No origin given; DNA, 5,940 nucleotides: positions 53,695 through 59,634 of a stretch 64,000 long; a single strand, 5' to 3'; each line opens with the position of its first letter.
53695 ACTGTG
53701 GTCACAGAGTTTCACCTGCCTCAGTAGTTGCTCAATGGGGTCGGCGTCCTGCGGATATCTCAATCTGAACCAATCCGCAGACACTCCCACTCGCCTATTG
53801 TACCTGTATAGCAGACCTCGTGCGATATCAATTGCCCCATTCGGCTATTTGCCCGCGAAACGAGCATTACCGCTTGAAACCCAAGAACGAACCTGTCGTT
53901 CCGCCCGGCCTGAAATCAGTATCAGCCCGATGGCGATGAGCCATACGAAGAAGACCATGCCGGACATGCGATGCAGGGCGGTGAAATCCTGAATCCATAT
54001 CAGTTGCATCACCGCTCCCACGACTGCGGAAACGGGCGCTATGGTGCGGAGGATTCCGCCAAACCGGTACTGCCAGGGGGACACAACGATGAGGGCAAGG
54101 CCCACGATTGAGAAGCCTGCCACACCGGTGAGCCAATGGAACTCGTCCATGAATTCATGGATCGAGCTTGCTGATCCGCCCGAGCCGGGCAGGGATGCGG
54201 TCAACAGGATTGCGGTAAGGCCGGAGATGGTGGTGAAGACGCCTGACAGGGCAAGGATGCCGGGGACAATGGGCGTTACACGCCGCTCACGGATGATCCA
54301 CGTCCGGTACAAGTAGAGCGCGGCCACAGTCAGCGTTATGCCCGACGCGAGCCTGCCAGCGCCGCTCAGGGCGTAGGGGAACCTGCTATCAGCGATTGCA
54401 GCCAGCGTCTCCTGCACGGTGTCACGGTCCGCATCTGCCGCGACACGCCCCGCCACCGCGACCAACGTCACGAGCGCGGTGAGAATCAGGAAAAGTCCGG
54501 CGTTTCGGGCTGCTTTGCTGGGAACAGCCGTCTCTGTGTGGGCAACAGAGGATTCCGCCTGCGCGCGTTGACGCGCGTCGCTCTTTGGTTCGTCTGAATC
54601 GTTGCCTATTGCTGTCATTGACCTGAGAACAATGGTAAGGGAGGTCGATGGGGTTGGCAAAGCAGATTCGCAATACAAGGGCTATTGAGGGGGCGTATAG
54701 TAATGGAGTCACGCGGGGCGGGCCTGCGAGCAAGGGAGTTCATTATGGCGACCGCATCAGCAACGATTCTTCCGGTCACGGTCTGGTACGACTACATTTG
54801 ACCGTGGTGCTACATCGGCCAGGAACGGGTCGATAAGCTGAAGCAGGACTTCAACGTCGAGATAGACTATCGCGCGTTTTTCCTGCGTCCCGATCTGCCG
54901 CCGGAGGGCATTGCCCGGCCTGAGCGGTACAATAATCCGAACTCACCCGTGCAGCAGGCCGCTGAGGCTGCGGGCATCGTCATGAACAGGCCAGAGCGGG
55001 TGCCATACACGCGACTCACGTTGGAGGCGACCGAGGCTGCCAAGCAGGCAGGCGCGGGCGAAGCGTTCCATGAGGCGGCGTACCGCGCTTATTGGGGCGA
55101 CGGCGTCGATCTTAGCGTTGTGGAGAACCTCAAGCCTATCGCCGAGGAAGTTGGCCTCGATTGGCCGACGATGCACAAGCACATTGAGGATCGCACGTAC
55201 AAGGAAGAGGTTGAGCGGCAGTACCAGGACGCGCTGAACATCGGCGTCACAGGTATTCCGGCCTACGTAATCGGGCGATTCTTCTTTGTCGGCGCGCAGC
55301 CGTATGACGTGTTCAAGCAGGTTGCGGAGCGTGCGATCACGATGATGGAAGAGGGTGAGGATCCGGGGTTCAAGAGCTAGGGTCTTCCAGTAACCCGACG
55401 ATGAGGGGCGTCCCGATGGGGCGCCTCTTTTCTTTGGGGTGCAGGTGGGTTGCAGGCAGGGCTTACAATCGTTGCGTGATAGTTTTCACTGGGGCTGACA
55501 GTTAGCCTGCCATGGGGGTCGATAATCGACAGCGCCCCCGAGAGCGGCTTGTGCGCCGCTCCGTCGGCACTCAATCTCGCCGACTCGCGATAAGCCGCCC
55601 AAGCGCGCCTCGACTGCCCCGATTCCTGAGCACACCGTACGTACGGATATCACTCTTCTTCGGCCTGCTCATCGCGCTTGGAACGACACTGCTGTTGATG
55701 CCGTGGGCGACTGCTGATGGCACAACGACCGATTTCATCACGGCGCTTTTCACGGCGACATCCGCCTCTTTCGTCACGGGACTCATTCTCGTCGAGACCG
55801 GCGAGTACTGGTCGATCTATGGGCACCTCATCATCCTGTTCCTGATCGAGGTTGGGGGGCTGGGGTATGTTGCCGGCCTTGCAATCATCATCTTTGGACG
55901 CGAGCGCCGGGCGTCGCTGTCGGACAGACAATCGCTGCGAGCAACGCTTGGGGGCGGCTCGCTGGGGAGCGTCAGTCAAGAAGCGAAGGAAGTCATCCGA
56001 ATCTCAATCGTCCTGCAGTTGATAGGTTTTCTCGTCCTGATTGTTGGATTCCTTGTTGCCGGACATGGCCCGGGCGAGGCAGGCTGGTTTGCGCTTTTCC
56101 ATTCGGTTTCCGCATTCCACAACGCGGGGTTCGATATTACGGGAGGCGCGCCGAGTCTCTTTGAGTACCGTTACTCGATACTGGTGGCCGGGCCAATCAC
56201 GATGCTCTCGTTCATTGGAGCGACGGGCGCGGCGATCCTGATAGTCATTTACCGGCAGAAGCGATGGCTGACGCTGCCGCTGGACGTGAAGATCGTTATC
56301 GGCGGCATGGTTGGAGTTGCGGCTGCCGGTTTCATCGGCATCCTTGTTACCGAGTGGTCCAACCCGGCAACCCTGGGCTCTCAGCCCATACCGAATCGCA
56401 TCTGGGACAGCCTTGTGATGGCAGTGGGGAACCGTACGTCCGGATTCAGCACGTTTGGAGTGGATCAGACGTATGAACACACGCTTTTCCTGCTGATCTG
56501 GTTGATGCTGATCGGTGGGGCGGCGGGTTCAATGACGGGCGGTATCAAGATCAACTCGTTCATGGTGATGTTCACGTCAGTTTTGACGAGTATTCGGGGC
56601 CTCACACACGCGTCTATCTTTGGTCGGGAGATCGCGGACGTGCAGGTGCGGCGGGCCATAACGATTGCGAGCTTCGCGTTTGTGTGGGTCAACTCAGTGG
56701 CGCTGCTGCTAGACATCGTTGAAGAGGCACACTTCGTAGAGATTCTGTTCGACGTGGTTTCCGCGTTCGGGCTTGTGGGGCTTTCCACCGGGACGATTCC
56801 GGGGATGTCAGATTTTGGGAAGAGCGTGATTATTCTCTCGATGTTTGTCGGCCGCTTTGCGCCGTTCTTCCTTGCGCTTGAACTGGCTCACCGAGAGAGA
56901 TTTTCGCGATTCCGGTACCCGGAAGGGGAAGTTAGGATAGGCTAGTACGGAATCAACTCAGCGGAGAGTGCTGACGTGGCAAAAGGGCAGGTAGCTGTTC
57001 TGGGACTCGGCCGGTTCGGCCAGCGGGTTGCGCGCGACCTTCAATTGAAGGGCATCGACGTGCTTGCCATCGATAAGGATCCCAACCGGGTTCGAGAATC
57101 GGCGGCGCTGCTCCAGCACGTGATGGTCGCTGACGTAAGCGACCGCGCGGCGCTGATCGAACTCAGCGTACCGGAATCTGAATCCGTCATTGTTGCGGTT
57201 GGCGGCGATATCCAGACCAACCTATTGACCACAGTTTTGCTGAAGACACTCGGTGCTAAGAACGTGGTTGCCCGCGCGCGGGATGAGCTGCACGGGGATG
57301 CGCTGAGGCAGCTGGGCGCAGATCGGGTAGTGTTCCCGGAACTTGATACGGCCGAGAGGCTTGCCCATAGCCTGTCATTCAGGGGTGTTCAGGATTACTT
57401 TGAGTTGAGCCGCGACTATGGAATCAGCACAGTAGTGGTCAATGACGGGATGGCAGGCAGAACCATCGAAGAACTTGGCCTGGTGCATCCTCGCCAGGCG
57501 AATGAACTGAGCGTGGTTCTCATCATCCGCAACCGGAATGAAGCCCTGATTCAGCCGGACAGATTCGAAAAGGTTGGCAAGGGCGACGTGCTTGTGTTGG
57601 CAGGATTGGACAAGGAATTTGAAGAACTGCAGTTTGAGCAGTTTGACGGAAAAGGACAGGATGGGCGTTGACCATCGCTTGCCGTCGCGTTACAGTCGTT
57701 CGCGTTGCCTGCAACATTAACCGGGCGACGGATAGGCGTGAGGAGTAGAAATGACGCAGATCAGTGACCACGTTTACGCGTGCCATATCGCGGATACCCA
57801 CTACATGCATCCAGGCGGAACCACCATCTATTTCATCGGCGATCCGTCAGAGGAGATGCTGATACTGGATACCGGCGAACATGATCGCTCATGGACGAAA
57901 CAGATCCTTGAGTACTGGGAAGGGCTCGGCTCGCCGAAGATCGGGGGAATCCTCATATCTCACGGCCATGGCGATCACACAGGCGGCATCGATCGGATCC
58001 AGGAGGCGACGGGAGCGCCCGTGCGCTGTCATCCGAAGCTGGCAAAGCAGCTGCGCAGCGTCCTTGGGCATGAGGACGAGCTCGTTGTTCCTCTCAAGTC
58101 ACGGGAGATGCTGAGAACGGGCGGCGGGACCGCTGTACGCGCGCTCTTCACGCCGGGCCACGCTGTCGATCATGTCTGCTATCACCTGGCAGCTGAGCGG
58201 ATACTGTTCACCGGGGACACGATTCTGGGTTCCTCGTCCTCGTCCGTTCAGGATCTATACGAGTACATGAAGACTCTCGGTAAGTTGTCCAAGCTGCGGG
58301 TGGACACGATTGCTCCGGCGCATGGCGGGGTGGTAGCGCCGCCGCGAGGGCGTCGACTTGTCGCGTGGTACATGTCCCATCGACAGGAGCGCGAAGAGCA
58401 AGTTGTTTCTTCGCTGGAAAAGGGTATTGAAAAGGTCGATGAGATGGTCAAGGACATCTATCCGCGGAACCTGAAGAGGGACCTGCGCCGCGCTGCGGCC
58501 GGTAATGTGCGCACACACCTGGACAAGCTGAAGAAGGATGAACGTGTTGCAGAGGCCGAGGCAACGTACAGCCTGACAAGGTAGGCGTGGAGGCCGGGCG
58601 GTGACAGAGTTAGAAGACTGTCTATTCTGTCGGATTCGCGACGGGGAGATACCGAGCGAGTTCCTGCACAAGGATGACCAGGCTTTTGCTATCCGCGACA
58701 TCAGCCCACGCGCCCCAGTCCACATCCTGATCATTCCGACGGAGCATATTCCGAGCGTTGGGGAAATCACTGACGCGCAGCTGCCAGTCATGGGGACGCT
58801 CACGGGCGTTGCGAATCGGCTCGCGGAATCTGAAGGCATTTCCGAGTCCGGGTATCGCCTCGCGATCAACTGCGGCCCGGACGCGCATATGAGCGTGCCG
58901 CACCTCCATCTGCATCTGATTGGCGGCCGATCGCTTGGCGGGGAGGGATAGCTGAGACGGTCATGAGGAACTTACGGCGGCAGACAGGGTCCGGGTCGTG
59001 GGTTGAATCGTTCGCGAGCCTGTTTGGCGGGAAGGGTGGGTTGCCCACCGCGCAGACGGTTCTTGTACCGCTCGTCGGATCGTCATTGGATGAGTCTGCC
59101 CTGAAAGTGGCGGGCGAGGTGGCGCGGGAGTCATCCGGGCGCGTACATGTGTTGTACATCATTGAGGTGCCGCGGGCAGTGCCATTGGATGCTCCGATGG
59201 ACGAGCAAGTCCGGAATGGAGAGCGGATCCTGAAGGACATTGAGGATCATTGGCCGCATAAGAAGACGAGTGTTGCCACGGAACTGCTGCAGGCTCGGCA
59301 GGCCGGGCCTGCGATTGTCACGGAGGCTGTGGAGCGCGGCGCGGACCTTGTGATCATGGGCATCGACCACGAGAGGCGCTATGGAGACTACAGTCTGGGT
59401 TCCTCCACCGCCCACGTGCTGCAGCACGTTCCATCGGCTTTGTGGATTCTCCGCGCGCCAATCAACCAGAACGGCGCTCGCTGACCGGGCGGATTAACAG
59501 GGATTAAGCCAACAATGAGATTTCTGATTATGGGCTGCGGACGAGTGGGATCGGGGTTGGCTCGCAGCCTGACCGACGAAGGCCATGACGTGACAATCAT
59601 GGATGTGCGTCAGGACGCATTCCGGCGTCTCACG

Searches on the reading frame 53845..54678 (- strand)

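Call 24: search_protein_families(library=pfam, max_evalue=0.001, proteins=[window:53845-54678:-])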
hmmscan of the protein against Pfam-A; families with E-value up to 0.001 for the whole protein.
window:53845-54678:- (277 aa): 1 family
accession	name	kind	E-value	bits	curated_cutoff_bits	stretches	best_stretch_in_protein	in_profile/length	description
PF06197.19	DUF998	-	7.8e-06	26.1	30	1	104-252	42-183/184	Protein of unknown function (DUF998)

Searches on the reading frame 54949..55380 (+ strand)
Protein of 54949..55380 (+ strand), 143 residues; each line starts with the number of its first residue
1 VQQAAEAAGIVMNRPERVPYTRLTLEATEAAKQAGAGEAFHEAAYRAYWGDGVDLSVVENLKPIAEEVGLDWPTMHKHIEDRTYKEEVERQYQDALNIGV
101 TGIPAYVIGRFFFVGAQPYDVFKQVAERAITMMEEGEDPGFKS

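Call 24: search_protein_families(library=pfam, max_evalue=0.001, proteins=[window:54949-55380:+])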
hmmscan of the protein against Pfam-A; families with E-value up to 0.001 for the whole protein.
window:54949-55380:+ (143 aa): 1 family
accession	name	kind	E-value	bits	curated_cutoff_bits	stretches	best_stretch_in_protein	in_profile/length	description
PF01323.26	DSBA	-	2.8e-17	63.6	25.6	1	1-124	64-188/191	DSBA-like thioredoxin domain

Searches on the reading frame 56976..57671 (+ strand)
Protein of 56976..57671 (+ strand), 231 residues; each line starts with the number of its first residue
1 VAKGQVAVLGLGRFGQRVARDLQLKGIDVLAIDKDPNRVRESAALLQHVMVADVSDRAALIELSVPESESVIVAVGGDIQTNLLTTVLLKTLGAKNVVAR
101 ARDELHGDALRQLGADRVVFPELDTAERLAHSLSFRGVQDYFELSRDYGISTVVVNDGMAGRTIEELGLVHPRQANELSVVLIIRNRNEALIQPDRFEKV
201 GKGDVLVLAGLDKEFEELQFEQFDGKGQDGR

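Call 24: search_protein_families(library=pfam, max_evalue=0.001, proteins=[window:56976-57671:+])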
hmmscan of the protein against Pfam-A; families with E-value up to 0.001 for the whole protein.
window:56976-57671:+ (231 aa): 7 families
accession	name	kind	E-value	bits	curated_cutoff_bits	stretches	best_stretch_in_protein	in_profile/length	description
PF02254.24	TrkA_N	-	2.1e-27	96.2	23.8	1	6-121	1-116/116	TrkA-N domain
PF02826.25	2-Hacid_dh_C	-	5.3e-07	29.6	25.1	1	4-69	37-103/178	D-isomer specific 2-hydroxyacid dehydrogenase, NAD binding domain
PF02080.26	TrkA_C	-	6.6e-05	23.2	27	1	152-218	5-66/71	TrkA-C domain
PF03807.23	F420_oxidored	-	0.00017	22.6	21.6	1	5-76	1-68/94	NADP oxidoreductase coenzyme F420-dependent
PF00107.32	ADH_zinc_N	-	0.00051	20.4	31.8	0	86-144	7-65/129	Zinc-binding dehydrogenase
PF01262.27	AlaDh_PNT_C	-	0.00065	19.6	23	1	3-97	28-124/214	Alanine dehydrogenase/PNT, C-terminal domain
PF03446.21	NAD_binding_2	-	0.0009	19.7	21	0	5-73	1-71/161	NAD binding domain of 6-phosphogluconate dehydrogenase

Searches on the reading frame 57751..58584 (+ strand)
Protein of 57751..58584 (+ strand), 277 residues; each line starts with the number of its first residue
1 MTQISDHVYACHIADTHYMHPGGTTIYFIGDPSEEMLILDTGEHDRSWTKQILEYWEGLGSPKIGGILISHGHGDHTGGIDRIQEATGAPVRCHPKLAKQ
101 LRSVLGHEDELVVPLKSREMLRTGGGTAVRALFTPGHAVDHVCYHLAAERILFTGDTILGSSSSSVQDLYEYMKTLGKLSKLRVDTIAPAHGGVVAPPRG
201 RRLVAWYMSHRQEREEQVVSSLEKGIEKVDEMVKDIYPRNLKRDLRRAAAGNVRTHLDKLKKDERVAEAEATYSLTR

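Call 24: search_protein_families(library=pfam, max_evalue=0.001, proteins=[window:57751-58584:+])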
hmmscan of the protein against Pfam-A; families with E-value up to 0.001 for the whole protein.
window:57751-58584:+ (277 aa): 4 families
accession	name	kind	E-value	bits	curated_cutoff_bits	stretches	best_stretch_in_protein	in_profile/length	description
PF00753.33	Lactamase_B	-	9.8e-24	84.8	22.7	1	21-191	3-196/196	Metallo-beta-lactamase superfamily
PF17778.7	BLACT_WH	-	2.4e-09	37.5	22.8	1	229-270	2-42/46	Beta-lactamase associated winged helix domain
PF12706.13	Lactamase_B_2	-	6.8e-09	36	27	1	62-157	29-143/200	Beta-lactamase superfamily domain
PF19583.5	ODP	-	3.2e-06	27.6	27.2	1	27-165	6-144/194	ODP family beta lactamase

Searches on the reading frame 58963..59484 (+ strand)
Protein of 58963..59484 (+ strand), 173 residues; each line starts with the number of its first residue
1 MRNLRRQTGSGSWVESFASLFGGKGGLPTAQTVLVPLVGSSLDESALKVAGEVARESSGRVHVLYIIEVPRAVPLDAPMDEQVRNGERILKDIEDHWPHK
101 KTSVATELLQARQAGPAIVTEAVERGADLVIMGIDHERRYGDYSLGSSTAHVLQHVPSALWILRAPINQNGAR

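Call 24: search_protein_families(library=pfam, max_evalue=0.001, proteins=[window:58963-59484:+])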
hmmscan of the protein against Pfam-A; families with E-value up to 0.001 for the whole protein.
window:58963-59484:+ (173 aa): 1 family
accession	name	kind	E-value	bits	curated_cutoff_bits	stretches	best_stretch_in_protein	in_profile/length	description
PF00582.32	Usp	-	3.2e-16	60.6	24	1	31-164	3-141/141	Universal stress protein family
